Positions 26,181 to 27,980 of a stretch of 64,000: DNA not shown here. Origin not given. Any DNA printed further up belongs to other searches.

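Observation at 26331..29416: Translationally coupled pair of paralogous GAF-AAA+-HTH regulators, one apparently a pseudo-ATPase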

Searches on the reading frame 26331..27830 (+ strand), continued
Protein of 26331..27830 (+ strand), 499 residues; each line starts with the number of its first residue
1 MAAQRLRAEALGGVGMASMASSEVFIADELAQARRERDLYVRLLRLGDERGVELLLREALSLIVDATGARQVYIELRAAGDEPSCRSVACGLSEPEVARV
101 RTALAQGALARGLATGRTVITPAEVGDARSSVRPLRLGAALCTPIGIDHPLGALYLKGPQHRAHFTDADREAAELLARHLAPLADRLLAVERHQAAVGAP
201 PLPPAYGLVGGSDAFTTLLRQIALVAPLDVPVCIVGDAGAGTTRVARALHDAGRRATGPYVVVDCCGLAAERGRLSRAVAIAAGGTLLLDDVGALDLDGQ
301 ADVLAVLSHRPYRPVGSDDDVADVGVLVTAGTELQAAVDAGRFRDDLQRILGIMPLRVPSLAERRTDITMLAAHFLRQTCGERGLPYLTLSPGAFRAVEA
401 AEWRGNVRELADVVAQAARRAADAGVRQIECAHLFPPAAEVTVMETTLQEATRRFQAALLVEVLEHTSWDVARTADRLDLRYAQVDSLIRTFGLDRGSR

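Call 10: find_related_loci(query=window:26331-27830:+, collection=genome_contigs, flank=6000)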
Query window:26331-27830:+ (499 aa) in genome_contigs; peptide patterns used: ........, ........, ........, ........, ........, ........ (x = any residue, [..] = any of these).
599 stretches matched a pattern (row limit reached: there are more); 13 encode a relative of the query (tblastn E <= 1e-3); 13 distinct loci.
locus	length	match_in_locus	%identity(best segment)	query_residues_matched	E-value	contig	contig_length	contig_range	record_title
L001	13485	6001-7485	59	1-495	1e-159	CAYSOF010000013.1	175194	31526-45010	MAG TPA_asm: uncultured Candidatus Binatia bacterium isolate binchicken_co179_115 genome assembly, contig: NODE_399_leng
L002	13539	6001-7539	45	12-497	5e-108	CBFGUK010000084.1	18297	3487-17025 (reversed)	MAG TPA_asm: uncultured bacterium isolate SRR17295757_concoct_170 genome assembly, contig: ERZ23398518.3271, whole genom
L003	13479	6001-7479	40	36-496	4e-89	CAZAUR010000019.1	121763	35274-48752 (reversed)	MAG TPA_asm: uncultured Spirochaetaceae bacterium isolate binchicken_co46_630 genome assembly, contig: NODE_186_length_1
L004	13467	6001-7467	40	35-496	2e-86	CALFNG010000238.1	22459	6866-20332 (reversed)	MAG TPA_asm: uncultured Myxococcales bacterium isolate ERR1035438_bin.42_CONCOCT_v1.1_MAG genome assembly, contig: ERZ17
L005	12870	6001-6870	32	207-471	5e-37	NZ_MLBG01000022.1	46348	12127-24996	Desulfovibrio sp. DV contig00022, whole genome shotgun sequence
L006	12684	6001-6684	37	208-417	8e-35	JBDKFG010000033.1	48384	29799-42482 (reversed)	MAG: Verrucomicrobiota bacterium isolate eastriver_2019_sw_WHONDRS-S19S_0100_F_bin.20 scaffold_72, whole genome shotgun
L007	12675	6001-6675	33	208-414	6e-33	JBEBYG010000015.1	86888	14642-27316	MAG: Cryomorpha ignava isolate T2.bin.84 NODE_667_length_86888_cov_21.681354, whole genome shotgun sequence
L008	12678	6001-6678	36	210-417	4e-32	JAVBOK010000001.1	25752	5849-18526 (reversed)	MAG: Desulfovibrionaceae bacterium isolate EPI_MAG_00106 c_000000617726, whole genome shotgun sequence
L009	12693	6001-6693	35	206-417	2e-28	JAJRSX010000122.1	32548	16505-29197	MAG: bacterium isolate Dive96_bin1.162 k141_3153836, whole genome shotgun sequence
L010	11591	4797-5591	33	231-480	2e-26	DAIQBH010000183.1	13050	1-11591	MAG TPA_asm: Thermodesulfobacteriota bacterium isolate CTOTU27636 NODE_1470_length_13050_cov_5.402001, whole genome shot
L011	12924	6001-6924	30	208-467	2e-23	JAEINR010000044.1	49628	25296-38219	MAG: Desulfobacterium sp. isolate MAG9 NODE_632_length_49628_cov_9.954754, whole genome shotgun sequence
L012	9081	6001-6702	34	219-434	6e-21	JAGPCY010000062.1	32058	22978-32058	MAG: Kofleriaceae bacterium isolate Gw_SlAct_bin_340 Gw_SlAct_2473_length_32058_cov_40.139989, whole genome shotgun sequ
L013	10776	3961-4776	30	207-440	2e-22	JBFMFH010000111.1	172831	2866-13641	MAG: Acidobacteriota bacterium isolate MAG266 MAG266_111, whole genome shotgun sequence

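Call 18: find_encoding_contigs(protein=P0002, flank=8000, max_places=3)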
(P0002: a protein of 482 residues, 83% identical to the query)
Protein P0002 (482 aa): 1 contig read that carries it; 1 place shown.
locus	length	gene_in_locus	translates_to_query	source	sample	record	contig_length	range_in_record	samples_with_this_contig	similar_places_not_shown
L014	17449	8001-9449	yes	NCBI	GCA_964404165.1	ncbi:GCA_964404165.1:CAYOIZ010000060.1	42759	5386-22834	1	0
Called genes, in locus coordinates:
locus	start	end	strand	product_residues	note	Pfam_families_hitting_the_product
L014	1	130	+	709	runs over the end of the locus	PF13450:NAD_binding_8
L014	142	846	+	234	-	-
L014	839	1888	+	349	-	PF00348:polyprenyl_synt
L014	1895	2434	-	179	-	-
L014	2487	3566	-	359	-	-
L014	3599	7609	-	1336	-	PF00069:Pkinase, PF07714:PK_Tyr_Ser-Thr, PF13424:TPR_12 (faint), PF00211:Guanylate_cyc (weak), PF13191:AAA_16, PF13401:AAA_22 (weak)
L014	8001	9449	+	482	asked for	PF13185:GAF_2 (weak), PF01590:GAF (weak), PF00158:Sigma54_activat, PF14532:Sigma54_activ_2, PF00158:Sigma54_activat, PF25601:AAA_lid_14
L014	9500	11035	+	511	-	PF01590:GAF, PF13185:GAF_2, PF00158:Sigma54_activat, PF14532:Sigma54_activ_2, PF07728:AAA_5 (weak), PF00004:AAA (weak), PF25601:AAA_lid_14, PF02954:HTH_8 (weak)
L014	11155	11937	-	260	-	-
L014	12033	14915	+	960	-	PF00486:Trans_reg_C, PF13191:AAA_16, PF13401:AAA_22 (weak)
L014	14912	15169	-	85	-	-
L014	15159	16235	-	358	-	-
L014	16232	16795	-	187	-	PF24696:UGSC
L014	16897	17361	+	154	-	PF12158:DUF3592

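Call 19: find_encoding_contigs(protein=P0004, flank=8000, max_places=3)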
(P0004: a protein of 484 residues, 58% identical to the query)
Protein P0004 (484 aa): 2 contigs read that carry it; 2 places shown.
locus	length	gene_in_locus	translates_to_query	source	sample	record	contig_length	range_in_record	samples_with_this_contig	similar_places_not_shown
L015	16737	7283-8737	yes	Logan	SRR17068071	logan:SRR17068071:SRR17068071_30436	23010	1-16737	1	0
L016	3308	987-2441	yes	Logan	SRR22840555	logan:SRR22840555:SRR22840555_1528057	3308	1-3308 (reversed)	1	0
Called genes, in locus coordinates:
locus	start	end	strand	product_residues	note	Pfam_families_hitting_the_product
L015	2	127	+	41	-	?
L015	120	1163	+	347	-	PF00348:polyprenyl_synt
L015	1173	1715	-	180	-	-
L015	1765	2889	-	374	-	-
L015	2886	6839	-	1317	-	PF00069:Pkinase, PF07714:PK_Tyr_Ser-Thr, PF13191:AAA_16, PF13401:AAA_22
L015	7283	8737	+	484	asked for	PF13185:GAF_2, PF00158:Sigma54_activat, PF14532:Sigma54_activ_2, PF25601:AAA_lid_14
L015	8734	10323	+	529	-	PF01590:GAF, PF13185:GAF_2, PF00158:Sigma54_activat, PF14532:Sigma54_activ_2, PF00004:AAA (weak), PF07724:AAA_2 (weak), PF07728:AAA_5, PF25601:AAA_lid_14, +1 more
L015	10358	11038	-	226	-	-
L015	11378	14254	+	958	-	PF00486:Trans_reg_C, PF13191:AAA_16, PF13401:AAA_22 (weak)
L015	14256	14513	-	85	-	-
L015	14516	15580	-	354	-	-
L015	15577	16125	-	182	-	PF24696:UGSC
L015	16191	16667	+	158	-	PF12158:DUF3592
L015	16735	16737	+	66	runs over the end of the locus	-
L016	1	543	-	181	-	?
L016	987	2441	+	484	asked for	PF13185:GAF_2, PF00158:Sigma54_activat, PF14532:Sigma54_activ_2, PF25601:AAA_lid_14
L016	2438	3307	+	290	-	?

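Call 20: find_encoding_contigs(protein=P0006, flank=8000, max_places=3)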
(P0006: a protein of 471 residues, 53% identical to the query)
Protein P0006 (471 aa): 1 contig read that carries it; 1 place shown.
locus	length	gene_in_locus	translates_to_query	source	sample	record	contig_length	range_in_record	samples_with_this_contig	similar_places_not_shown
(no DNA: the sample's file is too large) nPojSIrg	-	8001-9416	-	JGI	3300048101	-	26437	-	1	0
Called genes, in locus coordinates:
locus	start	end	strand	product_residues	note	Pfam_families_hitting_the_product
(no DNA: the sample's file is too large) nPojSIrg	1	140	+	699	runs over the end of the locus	PF01593:Amino_oxidase (faint), PF13450:NAD_binding_8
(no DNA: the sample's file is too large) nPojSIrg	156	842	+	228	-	-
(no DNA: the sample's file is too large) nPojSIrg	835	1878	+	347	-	PF00348:polyprenyl_synt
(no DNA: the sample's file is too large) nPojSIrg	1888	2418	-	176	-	-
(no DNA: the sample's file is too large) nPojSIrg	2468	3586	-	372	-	-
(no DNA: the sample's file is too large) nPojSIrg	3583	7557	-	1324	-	PF00069:Pkinase, PF07714:PK_Tyr_Ser-Thr, PF13191:AAA_16, PF13401:AAA_22 (faint), PF13424:TPR_12 (faint)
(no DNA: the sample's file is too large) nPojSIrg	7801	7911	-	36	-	-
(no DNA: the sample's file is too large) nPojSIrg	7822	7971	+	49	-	-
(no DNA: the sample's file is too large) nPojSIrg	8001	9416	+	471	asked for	PF13185:GAF_2 (weak), PF00158:Sigma54_activat, PF14532:Sigma54_activ_2, PF25601:AAA_lid_14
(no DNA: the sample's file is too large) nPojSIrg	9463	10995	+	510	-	PF01590:GAF, PF13185:GAF_2, PF00158:Sigma54_activat, PF14532:Sigma54_activ_2, PF07728:AAA_5, PF00004:AAA (weak), PF25601:AAA_lid_14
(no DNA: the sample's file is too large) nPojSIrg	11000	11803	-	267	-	-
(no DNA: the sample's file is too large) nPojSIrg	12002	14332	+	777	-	?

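Call 23: search_solved_structures(query=window:26331-27830:+, show_alignments=3, max_evalue=1e-10)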
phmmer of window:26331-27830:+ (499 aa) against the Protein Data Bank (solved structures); distinct sequences matched with E-value up to 1e-10: 35.
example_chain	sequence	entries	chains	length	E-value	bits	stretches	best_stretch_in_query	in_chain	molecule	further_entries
6luf_A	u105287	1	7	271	1.6e-32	116.4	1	216-419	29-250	Flagellar regulatory protein C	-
4qhs_A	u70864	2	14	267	2.2e-32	116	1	217-419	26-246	Flagellar regulatory protein C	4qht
6lua_A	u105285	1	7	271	1.5e-31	113.2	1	216-419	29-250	Flagellar regulatory protein C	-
1ojl_A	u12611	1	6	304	3.4e-30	108.7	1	208-418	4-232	TRANSCRIPTIONAL REGULATORY PROTEIN ZRAR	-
5m7n_A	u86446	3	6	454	9.8e-30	107.2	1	207-491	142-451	Nitrogen assimilation regulatory protein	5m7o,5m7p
9qq6_C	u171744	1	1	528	6.5e-26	94.6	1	209-493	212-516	Nif-specific regulatory protein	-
8p53_C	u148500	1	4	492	1.3e-25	93.7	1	207-418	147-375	Transcriptional regulator FleQ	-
6iy8_A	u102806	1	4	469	2.1e-25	92.9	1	206-417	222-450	Positive regulator CapR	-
6jdl_A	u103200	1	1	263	3.5e-25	92.2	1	207-418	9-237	Nitrogen assimilation regulatory protein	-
6jdi_A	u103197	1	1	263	3.5e-25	92.2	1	207-418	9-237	Nitrogen assimilation regulatory protein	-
5exx_A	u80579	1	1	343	4.1e-25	92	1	207-418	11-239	Transcriptional regulator FleQ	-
7ejw_C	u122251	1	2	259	5.7e-25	91.5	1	207-418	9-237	Transcriptional regulator FleQ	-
6j7e_A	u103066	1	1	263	6e-25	91.5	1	207-418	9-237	Nitrogen assimilation regulatory protein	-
5exp_A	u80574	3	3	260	6.1e-25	91.4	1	207-418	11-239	Transcriptional regulator FleQ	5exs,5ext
26jl_A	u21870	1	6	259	8.2e-25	91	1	204-416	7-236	Flagellar regulatory protein A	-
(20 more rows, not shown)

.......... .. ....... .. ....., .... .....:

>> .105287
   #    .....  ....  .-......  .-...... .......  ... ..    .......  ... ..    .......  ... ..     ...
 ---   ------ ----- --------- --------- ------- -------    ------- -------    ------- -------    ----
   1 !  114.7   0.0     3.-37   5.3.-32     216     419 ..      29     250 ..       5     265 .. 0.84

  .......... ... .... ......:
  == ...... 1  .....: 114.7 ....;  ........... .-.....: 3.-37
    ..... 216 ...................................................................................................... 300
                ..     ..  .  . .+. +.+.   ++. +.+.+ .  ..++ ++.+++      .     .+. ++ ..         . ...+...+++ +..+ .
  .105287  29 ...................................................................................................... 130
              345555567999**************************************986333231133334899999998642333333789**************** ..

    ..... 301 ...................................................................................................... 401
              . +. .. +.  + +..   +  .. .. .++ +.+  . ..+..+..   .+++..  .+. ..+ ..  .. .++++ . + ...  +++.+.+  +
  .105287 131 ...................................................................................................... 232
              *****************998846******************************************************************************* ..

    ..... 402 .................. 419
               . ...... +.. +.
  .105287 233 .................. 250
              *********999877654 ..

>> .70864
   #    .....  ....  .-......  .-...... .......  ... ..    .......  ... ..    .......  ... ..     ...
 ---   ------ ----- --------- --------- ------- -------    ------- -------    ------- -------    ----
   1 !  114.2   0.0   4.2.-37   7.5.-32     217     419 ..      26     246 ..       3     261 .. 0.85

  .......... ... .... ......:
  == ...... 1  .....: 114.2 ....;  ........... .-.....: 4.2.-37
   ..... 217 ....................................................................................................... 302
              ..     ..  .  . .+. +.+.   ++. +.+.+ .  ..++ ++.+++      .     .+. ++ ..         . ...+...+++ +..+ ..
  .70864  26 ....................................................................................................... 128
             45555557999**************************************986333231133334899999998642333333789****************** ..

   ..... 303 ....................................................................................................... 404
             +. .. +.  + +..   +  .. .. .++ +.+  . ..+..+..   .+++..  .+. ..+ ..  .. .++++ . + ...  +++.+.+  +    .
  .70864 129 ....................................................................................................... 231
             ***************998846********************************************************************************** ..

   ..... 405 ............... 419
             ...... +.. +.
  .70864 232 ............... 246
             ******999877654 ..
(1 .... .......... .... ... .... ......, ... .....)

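Call 46: find_encoding_contigs(protein=P0008, flank=8000, max_places=2)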
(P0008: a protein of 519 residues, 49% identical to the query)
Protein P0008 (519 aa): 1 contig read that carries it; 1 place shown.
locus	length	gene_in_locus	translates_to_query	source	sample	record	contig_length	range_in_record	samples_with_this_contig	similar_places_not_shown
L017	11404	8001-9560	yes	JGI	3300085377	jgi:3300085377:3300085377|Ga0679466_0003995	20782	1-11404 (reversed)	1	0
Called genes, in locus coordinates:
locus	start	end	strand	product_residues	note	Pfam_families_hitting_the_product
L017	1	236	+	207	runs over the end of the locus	PF01923:Cob_adeno_trans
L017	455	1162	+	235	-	PF00753:Lactamase_B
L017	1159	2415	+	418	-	PF08240:ADH_N, PF00107:ADH_zinc_N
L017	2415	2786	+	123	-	-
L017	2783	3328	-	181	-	PF01243:PNPOx_N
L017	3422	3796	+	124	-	PF00581:Rhodanese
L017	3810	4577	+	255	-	PF00005:ABC_tran, PF13304:AAA_21 (faint)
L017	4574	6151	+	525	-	-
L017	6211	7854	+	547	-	PF07995:GSDH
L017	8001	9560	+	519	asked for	PF13185:GAF_2, PF01590:GAF (weak), PF00158:Sigma54_activat, PF13191:AAA_16 (weak), PF14532:Sigma54_activ_2, PF00004:AAA (weak), PF07728:AAA_5, PF25601:AAA_lid_14, +1 more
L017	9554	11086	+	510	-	PF01590:GAF (weak), PF13185:GAF_2, PF00158:Sigma54_activat, PF14532:Sigma54_activ_2, PF07728:AAA_5 (weak), PF25601:AAA_lid_14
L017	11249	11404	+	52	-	?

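Call 47: find_encoding_contigs(protein=P0020, flank=8000, max_places=2)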
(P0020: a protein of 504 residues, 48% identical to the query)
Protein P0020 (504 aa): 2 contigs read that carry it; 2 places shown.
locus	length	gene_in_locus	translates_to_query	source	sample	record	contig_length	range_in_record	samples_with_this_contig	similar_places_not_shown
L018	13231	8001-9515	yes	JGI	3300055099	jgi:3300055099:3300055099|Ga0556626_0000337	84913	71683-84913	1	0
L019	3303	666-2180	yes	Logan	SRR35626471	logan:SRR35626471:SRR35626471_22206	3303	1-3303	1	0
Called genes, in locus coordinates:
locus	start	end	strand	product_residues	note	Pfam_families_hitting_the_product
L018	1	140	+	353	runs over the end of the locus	PF03435:Sacchrp_dh_NADP, PF13460:NAD_binding_10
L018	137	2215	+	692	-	PF13450:NAD_binding_8, PF01593:Amino_oxidase (weak)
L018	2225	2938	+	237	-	-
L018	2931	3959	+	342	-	PF00348:polyprenyl_synt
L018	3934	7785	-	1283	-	PF00069:Pkinase, PF07714:PK_Tyr_Ser-Thr, PF00211:Guanylate_cyc (weak), PF13191:AAA_16, PF13401:AAA_22 (weak)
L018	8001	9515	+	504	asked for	PF01590:GAF, PF13185:GAF_2, PF00158:Sigma54_activat, PF01078:Mg_chelatase (faint), PF13191:AAA_16 (weak), PF14532:Sigma54_activ_2, PF07728:AAA_5, PF25601:AAA_lid_14, +2 more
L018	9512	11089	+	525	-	PF01590:GAF, PF13185:GAF_2, PF00158:Sigma54_activat, PF13191:AAA_16 (weak), PF14532:Sigma54_activ_2, PF00004:AAA (weak), PF07728:AAA_5, PF25601:AAA_lid_14, +1 more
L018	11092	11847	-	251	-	-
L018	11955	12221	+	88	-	-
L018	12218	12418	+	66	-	-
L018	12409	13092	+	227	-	PF00211:Guanylate_cyc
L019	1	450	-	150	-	?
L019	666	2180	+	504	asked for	PF01590:GAF, PF13185:GAF_2, PF00158:Sigma54_activat, PF01078:Mg_chelatase (faint), PF13191:AAA_16 (weak), PF14532:Sigma54_activ_2, PF07728:AAA_5, PF25601:AAA_lid_14, +2 more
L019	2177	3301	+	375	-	?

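Call 69: predict_structure(alignment_id=A5)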
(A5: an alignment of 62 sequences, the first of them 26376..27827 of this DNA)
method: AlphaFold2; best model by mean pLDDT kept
length: 484 residues; sequences in the alignment: 62
mean_pLDDT: 87.1   pTM: 0.57
mean pLDDT of the five models: 87.1, 86.4, 85.6, 85.4, 85.3
residues with pLDDT >= 90: 301; 70-90: 119; 50-70: 53; < 50: 11
segments of 3 or more residues with pLDDT < 50: 116-118, 427-430
pLDDT, mean of each block of 10 residues (from residue 1): 66 76 68 67 89 94 77 89 89 87 86 53 87 91 90 95 92 80 57 90 92 94 96 95 96 85 93 96 93 73 76 94 96 95 96 95 96 95 94 97 98 97 64 79 96 97 97 95 60
secondary structure, 60 per line:
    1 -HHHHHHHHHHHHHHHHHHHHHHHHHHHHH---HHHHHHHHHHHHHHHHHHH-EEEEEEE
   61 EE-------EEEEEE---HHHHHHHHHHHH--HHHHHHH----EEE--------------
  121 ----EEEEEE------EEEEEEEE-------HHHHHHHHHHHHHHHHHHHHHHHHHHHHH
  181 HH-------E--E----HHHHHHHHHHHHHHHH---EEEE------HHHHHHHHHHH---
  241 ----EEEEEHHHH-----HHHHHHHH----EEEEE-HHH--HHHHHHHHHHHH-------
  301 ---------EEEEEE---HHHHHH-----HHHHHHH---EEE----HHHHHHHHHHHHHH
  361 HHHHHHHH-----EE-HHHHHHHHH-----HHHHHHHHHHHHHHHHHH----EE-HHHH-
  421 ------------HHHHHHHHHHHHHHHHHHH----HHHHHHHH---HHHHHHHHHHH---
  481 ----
elements in order: H2-30 H34-52 E54-62 E70-75 H79-90 H93-99 E104-106 E125-130 E137-144 H152-182 H198-213 E217-220 H227-237 E245-249 H250-253 H259-266 E271-275 H282-293 E310-315 H319-324 H330-336 E340-342 H347-368 H377-385 H391-408 H416-419 H433-451 H456-463 H467-477
